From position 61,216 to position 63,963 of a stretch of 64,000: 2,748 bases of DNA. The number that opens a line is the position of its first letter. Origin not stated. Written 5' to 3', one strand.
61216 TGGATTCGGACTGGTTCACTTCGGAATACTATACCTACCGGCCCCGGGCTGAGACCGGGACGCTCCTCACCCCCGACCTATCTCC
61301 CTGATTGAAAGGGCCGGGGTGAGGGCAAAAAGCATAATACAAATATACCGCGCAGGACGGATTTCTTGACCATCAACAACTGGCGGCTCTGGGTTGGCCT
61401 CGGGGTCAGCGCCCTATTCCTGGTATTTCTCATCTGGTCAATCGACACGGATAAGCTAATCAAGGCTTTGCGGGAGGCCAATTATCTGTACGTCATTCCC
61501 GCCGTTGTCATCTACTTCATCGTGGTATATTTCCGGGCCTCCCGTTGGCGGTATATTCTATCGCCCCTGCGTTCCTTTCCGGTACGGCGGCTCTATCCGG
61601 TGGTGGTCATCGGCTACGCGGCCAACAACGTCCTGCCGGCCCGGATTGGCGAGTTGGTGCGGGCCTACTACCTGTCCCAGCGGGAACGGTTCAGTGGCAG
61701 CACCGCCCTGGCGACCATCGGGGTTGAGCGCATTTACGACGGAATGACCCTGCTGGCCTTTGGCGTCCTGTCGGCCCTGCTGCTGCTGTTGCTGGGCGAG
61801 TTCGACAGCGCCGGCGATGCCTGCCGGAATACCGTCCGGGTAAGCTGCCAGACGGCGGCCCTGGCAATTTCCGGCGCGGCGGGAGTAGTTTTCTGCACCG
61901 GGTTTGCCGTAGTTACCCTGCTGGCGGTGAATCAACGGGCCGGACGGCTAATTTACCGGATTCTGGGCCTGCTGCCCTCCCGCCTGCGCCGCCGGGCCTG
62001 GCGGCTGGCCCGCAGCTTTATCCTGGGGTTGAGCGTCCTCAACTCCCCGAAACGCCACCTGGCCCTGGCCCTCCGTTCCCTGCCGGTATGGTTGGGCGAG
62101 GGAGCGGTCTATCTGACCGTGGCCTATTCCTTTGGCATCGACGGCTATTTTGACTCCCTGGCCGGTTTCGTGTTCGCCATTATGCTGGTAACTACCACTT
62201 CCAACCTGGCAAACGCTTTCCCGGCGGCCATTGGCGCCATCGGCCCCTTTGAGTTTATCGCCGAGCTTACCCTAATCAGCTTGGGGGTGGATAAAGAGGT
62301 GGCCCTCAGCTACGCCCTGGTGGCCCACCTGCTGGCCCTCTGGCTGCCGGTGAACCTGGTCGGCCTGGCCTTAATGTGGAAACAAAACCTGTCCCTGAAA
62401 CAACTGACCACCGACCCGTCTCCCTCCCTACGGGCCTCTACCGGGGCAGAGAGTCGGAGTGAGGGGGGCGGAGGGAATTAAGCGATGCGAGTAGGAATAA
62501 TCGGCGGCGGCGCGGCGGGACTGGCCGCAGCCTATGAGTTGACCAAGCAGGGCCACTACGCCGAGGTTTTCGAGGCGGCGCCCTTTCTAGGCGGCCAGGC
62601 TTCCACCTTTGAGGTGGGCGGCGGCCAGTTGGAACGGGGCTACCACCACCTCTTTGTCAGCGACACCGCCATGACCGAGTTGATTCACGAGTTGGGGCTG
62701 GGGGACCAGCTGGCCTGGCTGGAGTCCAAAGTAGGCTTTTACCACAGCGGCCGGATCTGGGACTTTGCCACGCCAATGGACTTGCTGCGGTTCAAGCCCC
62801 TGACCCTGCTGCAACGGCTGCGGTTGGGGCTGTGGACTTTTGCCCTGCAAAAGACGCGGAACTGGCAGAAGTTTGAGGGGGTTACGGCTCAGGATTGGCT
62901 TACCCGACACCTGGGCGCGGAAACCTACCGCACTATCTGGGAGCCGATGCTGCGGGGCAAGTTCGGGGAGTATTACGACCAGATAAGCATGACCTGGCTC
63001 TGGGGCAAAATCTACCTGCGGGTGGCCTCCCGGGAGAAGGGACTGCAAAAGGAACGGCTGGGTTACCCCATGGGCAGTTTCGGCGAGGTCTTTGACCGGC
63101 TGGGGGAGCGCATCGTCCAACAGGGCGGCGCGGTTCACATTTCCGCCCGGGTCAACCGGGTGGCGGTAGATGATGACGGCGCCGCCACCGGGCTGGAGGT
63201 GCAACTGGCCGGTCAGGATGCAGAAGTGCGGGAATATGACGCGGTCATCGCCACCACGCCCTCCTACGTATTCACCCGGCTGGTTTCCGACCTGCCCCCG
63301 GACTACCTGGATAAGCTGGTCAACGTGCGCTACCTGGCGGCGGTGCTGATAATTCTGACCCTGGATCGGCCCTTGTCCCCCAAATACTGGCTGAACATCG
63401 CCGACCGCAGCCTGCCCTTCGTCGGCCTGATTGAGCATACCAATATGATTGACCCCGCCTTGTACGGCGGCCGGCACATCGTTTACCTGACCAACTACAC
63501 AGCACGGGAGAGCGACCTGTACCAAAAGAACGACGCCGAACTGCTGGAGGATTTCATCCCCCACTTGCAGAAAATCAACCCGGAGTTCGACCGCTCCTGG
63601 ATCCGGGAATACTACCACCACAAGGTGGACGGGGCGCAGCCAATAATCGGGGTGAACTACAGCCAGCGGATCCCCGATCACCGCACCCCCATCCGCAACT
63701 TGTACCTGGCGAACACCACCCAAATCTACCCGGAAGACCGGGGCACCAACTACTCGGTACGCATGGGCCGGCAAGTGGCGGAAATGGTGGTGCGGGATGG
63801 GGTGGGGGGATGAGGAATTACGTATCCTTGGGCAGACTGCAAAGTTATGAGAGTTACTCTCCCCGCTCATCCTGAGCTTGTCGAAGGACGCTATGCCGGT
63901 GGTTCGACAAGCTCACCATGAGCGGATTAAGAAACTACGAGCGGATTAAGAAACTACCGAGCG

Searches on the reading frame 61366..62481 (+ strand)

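Call 54: search_protein_families(library=pfam, proteins=[window:61366-62481:+], max_evalue=0.0001)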
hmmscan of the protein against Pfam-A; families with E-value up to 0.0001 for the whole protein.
window:61366-62481:+ (371 aa): 1 family
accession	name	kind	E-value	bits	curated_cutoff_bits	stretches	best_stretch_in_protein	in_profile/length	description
PF03706.18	LPG_synthase_TM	-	3.6e-51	174.9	33.4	1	9-329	2-299/302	Lysylphosphatidylglycerol synthase TM region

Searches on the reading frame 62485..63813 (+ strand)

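Call 54: search_protein_families(library=pfam, proteins=[window:62485-63813:+], max_evalue=0.0001)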
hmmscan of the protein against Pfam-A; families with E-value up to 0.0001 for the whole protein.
window:62485-63813:+ (442 aa): 5 families
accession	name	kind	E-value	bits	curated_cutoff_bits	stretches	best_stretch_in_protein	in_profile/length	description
PF01593.30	Amino_oxidase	-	1.1e-32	114.4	19.8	1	11-412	2-419/443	Flavin containing amine oxidoreductase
PF13450.12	NAD_binding_8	-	3.3e-14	53.4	21.9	1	5-69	1-67/68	NAD(P)-binding Rossmann-like domain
PF01266.30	DAO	-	1.1e-09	38.8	27.9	1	3-53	2-50/353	FAD dependent oxidoreductase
PF12831.13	FAD_oxidored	-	2.2e-05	24.4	27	1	4-70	3-68/416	FAD dependent oxidoreductase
PF00890.30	FAD_binding_2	-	5.7e-05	22.9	20.4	0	5-251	4-194/414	FAD binding domain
